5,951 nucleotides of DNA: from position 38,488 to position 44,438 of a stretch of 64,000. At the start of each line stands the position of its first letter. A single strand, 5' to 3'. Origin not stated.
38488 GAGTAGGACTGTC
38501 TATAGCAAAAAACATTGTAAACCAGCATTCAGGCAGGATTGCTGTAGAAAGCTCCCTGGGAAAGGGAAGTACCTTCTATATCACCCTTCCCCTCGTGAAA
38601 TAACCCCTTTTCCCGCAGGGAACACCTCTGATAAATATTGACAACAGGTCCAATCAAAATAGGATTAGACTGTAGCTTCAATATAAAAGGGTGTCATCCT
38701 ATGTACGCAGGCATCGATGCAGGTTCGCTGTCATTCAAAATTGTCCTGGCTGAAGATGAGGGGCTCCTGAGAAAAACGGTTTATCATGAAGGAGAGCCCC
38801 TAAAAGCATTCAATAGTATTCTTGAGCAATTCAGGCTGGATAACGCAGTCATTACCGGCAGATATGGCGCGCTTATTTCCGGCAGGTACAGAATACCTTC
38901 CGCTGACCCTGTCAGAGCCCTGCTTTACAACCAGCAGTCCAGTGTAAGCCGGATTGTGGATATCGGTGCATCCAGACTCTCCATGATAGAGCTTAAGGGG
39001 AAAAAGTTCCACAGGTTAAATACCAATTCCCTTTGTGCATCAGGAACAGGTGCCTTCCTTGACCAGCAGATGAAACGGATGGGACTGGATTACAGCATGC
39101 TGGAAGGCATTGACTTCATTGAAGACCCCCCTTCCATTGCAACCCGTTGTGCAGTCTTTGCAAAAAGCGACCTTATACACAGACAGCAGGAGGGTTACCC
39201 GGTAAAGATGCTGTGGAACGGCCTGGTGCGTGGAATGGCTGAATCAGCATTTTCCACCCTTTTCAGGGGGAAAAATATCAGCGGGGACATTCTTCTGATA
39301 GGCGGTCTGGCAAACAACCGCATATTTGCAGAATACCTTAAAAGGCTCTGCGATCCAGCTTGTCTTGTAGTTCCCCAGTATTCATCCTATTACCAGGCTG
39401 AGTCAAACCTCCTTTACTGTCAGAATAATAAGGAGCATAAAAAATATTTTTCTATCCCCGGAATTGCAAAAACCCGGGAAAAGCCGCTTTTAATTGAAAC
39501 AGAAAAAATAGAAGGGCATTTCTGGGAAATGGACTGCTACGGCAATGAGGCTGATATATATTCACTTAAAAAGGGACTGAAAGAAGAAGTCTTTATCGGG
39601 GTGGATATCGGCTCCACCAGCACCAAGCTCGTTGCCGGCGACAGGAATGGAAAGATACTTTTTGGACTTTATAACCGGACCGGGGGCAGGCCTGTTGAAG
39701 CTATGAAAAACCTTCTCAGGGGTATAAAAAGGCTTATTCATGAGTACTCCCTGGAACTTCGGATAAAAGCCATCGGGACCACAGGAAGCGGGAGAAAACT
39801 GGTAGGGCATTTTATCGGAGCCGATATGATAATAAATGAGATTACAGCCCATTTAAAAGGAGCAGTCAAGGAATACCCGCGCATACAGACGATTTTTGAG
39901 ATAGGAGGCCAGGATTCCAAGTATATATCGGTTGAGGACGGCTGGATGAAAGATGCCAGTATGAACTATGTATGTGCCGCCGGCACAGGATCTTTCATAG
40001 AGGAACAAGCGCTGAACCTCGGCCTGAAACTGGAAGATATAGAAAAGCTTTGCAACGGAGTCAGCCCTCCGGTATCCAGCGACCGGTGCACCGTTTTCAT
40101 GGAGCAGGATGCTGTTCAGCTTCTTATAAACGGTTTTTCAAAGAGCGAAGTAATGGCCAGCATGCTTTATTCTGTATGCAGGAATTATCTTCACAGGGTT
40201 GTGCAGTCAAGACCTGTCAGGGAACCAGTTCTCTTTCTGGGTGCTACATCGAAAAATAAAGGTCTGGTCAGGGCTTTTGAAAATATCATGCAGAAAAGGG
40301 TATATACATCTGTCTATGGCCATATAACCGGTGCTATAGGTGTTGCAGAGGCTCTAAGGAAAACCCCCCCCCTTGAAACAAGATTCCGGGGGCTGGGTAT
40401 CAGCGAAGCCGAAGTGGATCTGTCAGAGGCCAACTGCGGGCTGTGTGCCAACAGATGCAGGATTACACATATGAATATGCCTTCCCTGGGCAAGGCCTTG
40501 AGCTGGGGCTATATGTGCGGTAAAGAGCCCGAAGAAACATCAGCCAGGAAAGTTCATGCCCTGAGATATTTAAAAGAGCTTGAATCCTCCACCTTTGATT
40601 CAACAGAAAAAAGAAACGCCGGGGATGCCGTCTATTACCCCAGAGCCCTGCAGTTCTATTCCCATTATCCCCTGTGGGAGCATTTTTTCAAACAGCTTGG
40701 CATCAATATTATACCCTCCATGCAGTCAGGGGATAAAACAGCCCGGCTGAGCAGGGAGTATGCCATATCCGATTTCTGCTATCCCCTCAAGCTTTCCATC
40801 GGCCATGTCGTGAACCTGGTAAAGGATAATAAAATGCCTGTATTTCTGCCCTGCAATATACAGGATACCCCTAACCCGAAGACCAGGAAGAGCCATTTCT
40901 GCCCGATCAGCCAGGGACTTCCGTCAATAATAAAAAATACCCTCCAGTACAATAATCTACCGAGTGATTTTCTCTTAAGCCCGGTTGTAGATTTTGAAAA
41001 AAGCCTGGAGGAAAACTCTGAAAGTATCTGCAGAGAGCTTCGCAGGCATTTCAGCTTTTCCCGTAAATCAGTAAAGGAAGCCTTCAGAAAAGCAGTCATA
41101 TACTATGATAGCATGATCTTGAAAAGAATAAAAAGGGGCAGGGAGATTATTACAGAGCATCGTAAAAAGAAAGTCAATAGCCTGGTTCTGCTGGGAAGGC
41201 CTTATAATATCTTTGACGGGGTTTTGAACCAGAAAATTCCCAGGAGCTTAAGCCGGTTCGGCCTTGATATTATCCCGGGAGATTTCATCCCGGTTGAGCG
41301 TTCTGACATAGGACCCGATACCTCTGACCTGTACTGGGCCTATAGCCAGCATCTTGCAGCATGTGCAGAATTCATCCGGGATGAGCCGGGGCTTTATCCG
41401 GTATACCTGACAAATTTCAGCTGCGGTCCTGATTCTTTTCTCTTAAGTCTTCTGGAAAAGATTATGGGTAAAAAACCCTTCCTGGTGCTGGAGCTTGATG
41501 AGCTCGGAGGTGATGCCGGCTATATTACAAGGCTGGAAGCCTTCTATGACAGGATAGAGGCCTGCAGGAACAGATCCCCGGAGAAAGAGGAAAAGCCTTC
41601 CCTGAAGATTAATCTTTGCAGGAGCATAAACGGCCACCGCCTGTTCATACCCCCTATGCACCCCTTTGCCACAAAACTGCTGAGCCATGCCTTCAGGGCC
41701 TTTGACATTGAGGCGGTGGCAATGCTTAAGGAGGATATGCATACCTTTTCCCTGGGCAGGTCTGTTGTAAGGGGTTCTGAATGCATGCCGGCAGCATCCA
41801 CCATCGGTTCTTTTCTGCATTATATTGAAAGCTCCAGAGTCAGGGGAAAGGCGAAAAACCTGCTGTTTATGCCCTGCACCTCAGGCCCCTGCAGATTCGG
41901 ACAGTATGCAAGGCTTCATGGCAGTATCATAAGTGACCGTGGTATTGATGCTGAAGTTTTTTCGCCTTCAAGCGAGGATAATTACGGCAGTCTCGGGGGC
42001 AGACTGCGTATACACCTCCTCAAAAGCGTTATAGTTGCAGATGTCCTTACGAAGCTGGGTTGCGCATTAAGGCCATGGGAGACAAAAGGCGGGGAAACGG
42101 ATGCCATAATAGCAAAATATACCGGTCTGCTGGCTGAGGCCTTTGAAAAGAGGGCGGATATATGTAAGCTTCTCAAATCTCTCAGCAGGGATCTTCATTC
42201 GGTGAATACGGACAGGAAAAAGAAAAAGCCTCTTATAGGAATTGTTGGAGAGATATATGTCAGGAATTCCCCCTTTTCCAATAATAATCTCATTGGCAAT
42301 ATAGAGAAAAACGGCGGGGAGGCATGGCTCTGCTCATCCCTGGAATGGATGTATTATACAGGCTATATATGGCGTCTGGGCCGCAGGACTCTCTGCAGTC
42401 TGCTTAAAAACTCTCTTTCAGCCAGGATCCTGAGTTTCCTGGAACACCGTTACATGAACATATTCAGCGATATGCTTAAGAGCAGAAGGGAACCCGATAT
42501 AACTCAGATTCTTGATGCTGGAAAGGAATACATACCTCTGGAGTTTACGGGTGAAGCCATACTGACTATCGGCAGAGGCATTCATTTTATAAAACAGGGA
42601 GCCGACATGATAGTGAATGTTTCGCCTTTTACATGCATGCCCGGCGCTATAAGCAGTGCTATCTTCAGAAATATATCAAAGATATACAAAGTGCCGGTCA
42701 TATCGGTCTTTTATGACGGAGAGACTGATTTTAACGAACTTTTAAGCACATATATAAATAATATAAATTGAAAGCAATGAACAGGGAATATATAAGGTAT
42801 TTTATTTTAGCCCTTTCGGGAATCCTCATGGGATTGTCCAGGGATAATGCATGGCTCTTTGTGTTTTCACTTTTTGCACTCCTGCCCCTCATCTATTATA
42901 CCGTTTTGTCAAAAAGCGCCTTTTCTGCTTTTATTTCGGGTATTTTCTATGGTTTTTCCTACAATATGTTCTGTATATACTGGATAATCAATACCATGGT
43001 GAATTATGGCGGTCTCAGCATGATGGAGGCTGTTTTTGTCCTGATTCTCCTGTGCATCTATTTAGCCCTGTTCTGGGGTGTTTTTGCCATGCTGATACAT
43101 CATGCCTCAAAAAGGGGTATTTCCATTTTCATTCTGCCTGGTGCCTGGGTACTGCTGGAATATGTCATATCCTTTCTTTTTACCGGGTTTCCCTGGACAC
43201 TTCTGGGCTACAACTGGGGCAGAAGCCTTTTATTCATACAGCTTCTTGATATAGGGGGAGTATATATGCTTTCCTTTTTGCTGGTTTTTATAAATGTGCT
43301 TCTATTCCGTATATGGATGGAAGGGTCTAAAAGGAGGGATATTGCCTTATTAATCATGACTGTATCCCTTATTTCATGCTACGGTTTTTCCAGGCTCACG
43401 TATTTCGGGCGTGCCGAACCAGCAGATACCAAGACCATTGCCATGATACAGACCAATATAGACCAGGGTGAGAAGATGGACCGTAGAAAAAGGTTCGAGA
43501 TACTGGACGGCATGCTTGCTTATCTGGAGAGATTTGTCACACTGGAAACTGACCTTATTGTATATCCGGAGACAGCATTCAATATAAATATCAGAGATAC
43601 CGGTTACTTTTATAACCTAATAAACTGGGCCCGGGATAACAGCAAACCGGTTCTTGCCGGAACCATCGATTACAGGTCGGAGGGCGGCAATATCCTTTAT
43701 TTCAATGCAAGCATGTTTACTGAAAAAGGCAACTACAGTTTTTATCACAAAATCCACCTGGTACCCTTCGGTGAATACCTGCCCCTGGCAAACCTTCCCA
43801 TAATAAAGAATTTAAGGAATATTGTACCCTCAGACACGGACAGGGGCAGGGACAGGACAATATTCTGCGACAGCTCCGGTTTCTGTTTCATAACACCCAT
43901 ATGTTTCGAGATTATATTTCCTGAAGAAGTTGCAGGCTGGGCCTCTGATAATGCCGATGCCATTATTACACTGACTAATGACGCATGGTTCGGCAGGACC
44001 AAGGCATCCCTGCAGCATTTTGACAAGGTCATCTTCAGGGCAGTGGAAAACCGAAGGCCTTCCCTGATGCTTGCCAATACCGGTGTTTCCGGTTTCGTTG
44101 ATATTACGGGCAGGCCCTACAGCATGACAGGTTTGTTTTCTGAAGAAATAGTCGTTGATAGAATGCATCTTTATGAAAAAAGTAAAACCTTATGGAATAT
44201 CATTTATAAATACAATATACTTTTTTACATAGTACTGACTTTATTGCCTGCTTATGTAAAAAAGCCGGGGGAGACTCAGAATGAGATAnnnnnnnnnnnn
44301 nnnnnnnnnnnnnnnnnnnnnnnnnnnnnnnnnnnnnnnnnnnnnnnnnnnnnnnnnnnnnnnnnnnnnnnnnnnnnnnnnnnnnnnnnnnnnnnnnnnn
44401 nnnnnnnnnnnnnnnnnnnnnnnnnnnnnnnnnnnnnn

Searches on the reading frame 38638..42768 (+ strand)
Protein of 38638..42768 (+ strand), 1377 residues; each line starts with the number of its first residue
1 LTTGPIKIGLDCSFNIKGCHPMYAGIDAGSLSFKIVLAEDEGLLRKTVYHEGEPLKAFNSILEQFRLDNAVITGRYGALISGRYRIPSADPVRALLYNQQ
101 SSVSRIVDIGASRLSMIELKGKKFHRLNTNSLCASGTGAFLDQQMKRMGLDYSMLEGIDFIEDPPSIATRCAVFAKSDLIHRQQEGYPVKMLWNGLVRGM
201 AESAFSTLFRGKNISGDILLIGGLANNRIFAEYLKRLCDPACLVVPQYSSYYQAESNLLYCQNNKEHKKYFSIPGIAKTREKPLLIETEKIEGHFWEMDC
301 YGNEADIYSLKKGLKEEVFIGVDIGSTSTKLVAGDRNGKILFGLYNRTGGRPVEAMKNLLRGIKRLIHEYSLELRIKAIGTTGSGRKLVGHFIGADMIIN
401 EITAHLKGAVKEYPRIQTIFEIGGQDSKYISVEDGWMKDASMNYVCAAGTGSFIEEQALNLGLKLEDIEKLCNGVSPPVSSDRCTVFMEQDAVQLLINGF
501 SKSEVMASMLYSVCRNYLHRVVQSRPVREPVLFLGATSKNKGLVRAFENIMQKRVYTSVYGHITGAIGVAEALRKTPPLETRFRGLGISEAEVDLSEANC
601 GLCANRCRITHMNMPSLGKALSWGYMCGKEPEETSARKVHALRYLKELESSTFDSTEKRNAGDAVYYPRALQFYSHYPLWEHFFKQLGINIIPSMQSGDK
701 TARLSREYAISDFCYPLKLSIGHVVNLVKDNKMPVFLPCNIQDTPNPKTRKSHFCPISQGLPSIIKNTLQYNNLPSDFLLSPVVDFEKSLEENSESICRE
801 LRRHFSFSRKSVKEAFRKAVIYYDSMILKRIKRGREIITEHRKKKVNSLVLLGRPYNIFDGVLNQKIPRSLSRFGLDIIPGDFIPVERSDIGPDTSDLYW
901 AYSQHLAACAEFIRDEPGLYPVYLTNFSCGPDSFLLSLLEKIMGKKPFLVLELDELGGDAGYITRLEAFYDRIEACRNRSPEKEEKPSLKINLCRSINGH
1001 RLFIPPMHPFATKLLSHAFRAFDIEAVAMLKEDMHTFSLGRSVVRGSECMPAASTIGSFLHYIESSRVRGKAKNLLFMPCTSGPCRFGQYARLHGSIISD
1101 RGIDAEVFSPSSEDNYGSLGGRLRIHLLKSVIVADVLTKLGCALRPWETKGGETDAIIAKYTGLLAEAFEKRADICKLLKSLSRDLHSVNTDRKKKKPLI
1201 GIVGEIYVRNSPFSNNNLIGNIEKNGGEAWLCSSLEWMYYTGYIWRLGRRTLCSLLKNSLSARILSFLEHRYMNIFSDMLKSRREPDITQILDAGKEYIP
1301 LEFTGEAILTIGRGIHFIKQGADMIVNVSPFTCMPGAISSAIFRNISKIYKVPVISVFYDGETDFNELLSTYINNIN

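Call 60: search_protein_families(library=pfam, proteins=[window:38638-42768:+], max_evalue=0.00001)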
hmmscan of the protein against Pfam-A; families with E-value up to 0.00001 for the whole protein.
window:38638-42768:+ (1377 aa): 2 families
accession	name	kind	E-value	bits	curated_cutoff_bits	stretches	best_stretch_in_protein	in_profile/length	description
PF01869.26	BcrAD_BadFG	-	5e-58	197.2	31.5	2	320-570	1-268/271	BadF/BadG/BcrA/BcrD ATPase family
PF09989.15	DUF2229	-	1.8e-48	165.5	29.4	1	668-884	5-218/218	CoA enzyme activase uncharacterised domain (DUF2229)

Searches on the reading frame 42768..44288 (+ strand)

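Call 60: search_protein_families(library=pfam, proteins=[window:42768-44288:+], max_evalue=0.00001)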
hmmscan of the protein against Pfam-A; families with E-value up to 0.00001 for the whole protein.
window:42768-44288:+ (507 aa): 2 families
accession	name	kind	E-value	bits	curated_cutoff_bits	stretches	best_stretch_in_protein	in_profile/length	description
PF20154.4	LNT_N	-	1.6e-29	103.6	27.1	1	17-178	1-159/159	Apolipoprotein N-acyltransferase N-terminal domain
PF00795.27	CN_hydrolase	-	8.2e-15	55.3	23.2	1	224-463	2-243/256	Carbon-nitrogen hydrolase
